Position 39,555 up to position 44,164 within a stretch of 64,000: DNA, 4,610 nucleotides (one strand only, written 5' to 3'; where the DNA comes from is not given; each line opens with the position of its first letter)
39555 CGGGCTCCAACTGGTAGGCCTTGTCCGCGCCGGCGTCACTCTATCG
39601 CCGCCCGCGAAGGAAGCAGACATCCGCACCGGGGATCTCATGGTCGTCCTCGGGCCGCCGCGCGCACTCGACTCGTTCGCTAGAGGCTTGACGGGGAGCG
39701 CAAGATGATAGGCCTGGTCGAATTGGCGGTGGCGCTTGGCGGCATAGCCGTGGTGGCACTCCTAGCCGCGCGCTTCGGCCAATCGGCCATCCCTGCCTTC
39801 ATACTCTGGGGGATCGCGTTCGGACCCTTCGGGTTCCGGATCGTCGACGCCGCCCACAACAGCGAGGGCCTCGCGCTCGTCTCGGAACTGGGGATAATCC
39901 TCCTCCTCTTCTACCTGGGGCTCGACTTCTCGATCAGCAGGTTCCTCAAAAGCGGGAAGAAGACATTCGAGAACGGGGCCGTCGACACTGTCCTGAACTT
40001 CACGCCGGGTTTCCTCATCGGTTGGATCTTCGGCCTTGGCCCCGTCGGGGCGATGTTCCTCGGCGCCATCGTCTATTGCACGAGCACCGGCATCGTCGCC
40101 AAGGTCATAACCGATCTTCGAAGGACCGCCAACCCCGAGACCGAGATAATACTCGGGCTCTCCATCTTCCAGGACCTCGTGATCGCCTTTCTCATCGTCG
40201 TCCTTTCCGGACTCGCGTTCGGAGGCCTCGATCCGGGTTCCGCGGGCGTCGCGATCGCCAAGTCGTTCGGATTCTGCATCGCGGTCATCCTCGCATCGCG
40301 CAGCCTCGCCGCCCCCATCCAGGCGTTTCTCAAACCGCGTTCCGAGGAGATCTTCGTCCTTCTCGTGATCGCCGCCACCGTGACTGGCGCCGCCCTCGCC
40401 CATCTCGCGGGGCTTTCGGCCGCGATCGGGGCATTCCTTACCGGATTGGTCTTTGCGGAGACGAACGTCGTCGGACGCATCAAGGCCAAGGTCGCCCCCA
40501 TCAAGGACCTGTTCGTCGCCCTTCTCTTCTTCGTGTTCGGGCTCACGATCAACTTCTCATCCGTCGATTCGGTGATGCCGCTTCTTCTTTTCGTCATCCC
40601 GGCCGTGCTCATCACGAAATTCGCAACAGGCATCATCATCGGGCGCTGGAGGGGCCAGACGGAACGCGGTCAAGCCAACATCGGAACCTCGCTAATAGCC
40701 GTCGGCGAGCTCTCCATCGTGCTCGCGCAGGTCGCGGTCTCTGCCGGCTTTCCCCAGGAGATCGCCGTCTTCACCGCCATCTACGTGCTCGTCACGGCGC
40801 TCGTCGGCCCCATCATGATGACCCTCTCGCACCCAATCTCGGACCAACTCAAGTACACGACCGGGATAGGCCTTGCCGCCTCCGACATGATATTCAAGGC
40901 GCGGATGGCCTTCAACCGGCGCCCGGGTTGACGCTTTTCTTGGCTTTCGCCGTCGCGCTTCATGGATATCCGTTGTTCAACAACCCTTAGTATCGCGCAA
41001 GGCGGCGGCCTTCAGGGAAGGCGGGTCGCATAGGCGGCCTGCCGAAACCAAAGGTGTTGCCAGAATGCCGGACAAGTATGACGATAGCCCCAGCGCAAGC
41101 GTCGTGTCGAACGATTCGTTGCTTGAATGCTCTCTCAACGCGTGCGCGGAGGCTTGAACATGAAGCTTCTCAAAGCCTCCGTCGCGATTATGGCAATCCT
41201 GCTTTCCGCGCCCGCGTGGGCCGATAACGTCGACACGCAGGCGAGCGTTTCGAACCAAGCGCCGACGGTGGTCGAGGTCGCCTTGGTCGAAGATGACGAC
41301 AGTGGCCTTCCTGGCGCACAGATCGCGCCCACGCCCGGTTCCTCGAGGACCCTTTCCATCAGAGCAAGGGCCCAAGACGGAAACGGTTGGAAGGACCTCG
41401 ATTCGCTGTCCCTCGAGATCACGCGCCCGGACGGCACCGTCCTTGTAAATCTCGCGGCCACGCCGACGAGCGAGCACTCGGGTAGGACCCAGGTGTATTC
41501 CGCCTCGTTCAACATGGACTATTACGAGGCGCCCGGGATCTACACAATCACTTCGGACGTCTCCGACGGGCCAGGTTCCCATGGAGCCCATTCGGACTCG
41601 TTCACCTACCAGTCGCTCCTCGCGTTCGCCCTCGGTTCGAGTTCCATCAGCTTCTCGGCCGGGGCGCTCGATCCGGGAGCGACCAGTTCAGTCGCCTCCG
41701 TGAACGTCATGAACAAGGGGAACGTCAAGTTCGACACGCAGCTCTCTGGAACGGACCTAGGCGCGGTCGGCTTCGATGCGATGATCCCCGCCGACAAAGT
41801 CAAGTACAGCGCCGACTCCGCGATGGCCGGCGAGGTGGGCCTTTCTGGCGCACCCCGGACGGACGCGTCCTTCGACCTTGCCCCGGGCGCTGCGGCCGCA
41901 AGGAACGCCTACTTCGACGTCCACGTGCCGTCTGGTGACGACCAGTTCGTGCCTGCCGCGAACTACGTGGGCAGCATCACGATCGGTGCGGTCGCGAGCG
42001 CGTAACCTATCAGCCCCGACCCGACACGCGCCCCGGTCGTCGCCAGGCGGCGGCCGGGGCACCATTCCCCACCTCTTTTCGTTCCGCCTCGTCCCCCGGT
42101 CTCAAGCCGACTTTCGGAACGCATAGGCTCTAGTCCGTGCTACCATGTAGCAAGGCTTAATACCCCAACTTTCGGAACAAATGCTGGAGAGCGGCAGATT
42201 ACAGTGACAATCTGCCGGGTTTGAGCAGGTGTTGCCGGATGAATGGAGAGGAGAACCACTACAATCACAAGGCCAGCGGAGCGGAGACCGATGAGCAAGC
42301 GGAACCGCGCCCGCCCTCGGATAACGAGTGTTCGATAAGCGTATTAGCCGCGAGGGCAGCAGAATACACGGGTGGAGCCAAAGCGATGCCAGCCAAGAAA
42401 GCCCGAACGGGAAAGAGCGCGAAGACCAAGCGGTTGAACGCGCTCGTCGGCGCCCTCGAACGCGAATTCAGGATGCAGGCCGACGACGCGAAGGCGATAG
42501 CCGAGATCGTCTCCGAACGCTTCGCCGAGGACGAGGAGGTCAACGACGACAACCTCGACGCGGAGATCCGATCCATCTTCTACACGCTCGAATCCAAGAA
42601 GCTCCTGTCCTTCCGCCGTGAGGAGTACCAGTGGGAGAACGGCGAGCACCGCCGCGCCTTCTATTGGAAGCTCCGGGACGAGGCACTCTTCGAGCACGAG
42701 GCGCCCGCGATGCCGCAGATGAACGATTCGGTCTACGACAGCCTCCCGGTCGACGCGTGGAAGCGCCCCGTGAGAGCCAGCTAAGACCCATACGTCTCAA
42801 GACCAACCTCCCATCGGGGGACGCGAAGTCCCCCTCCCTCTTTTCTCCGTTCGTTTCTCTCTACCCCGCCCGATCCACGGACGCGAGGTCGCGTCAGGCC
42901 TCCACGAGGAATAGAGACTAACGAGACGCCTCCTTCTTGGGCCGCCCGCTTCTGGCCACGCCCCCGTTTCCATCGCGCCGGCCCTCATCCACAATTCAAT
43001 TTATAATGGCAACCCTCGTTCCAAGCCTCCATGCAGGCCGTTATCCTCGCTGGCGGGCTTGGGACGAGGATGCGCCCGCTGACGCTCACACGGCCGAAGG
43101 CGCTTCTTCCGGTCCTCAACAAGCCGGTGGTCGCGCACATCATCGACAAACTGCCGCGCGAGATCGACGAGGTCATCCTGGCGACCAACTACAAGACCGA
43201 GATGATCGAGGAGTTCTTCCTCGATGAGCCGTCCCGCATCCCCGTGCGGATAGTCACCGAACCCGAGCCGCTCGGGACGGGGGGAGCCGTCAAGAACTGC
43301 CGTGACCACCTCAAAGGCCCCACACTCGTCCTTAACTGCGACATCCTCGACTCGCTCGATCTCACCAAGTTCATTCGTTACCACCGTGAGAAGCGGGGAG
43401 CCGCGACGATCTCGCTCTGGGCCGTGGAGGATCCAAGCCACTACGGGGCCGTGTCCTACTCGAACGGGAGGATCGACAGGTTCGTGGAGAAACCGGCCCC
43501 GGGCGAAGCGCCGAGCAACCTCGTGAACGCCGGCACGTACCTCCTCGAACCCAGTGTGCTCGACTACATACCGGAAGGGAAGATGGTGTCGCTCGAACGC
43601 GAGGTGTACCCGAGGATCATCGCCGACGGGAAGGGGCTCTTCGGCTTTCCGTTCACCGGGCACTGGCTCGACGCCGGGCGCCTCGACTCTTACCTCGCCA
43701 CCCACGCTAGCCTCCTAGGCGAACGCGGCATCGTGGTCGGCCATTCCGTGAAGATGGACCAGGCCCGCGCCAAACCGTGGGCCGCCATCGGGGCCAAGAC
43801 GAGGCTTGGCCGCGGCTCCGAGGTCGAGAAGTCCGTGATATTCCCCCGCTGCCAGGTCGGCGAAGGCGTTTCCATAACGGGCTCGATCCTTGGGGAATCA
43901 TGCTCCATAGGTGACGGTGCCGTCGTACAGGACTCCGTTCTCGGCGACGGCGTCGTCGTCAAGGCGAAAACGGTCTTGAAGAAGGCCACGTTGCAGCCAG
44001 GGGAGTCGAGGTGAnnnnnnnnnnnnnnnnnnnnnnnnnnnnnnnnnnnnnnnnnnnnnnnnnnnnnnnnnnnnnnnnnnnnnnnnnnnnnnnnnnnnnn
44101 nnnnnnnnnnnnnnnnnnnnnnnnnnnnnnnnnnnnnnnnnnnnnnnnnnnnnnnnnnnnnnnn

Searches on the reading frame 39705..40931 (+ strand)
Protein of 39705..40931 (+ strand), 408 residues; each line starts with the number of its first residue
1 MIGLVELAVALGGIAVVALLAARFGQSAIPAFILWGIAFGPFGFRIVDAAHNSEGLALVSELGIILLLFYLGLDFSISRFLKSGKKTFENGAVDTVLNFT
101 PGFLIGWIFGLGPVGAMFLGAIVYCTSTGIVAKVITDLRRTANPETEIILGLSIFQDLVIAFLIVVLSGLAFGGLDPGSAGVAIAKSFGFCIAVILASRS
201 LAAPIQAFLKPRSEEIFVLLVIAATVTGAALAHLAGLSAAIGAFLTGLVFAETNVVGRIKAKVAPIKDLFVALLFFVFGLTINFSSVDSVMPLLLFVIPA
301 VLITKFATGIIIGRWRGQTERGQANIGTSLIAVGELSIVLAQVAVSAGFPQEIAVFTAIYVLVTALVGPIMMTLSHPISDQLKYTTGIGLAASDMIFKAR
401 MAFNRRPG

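Call 12: search_protein_families(library=pfam, proteins=[window:39705-40931:+], max_evalue=0.001)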
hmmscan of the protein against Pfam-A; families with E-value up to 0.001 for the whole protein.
window:39705-40931:+ (408 aa): 1 family
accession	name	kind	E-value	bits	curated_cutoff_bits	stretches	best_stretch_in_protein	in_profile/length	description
PF00999.27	Na_H_Exchanger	-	1.6e-54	185.7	26.2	1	15-371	5-368/375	Sodium/hydrogen exchanger, transmembrane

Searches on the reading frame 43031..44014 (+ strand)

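Call 11: search_protein_families(library=pfam, proteins=[window:43031-44014:+], max_evalue=0.001)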
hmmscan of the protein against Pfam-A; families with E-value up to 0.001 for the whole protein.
window:43031-44014:+ (327 aa): 6 families
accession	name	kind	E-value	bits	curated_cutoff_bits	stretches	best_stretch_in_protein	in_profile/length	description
PF00483.29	NTP_transferase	-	4.1e-43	148.2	21.2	1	3-228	2-242/245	Nucleotidyl transferase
PF25084.1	LbH_EIF2B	-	2.7e-15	56.7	54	1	244-319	15-90/105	EIF2B subunit epsilon LbH domain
PF12804.13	NTP_transf_3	-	5.9e-13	49.8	27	1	3-127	1-119/160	MobA-like NTP transferase domain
PF24894.1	Hexapep_GlmU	-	1.1e-09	38.8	23.3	1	253-299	37-83/104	GlmU-like, C-terminal hexapeptide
PF00132.30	Hexapep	-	9.1e-08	31.9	27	1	284-317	1-35/36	Bacterial transferase hexapeptide (six repeats)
PF25087.1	GMPPB_C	-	0.00074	19.6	39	0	236-319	2-92/110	GMPPB C-terminal domain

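Call 98: search_protein_families(library=ncbifam, proteins=[window:43031-44014:+], max_evalue=0.00001)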
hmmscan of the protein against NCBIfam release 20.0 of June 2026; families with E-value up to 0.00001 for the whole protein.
window:43031-44014:+ (327 aa): 36 families (the best 25 are shown)
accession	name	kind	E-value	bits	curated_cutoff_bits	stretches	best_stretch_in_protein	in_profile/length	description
NF052502.1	man1P_GTase_Rv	exception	1.2e-72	244.8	440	1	1-318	1-332/352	mannose-1-phosphate guanylyltransferase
TIGR03992.1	Arch_glmU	subfamily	3.6e-49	167.7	292.1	1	1-227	1-226/393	bifunctional sugar-1-phosphate nucleotidylyltransferase/acetyltransferase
TIGR01208.1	rmlA_long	equivalog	3.4e-40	138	320.25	1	3-315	2-313/353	glucose-1-phosphate thymidylyltransferase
NF041173.1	Sug_nt_acttase_Thmprot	equivalog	6e-30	104.5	600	1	1-182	1-178/405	bifunctional sugar-1-phosphate nucleotidylyltransferase/acetyltransferase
NF041313.1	UDPGP_AglF_Halo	equivalog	4.8e-29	101.4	400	1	1-178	1-180/234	UTP--glucose-1-phosphate uridylyltransferase AglF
TIGR02623.1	G1P_cyt_trans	equivalog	1.1e-28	100.4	300.25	2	74-213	97-230/255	glucose-1-phosphate cytidylyltransferase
NF049965.1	GlMnHpPGnyltfHddC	equivalog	2.7e-28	99.1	300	1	1-189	1-184/221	D-glycero-D-manno-heptose 1-phosphate guanosyltransferase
TIGR01173.1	glmU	equivalog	1.2e-25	90.3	366.85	1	1-177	1-177/452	bifunctional UDP-N-acetylglucosamine diphosphorylase/glucosamine-1-phosphate N-acetyltransferase GlmU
TIGR02091.1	glgC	equivalog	2.9e-24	85.8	424.9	1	98-321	116-350/364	glucose-1-phosphate adenylyltransferase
NF045761.1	NAMPUrTaseMurU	equivalog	1.8e-23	83.6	250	1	1-218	1-217/226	N-acetylmuramate alpha-1-phosphate uridylyltransferase MurU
NF010935.0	PRK14355.1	equivalog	3.1e-23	82.1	718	1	2-177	5-183/459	bifunctional UDP-N-acetylglucosamine diphosphorylase/glucosamine-1-phosphate N-acetyltransferase GlmU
NF003670.0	PRK05293.1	equivalog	7e-22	77.9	470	1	99-321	122-346/382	glucose-1-phosphate adenylyltransferase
TIGR01099.1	galU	equivalog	2.7e-20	73.1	326.8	2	2-63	3-65/261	UTP--glucose-1-phosphate uridylyltransferase GalU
NF010934.1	PRK14354.1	equivalog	2.7e-20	72.3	450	1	3-176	2-176/447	bifunctional UDP-N-acetylglucosamine diphosphorylase/glucosamine-1-phosphate N-acetyltransferase GlmU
NF010939.0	PRK14359.1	equivalog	2.7e-19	69.1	592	1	3-181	5-180/430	bifunctional UDP-N-acetylglucosamine diphosphorylase/glucosamine-1-phosphate N-acetyltransferase GlmU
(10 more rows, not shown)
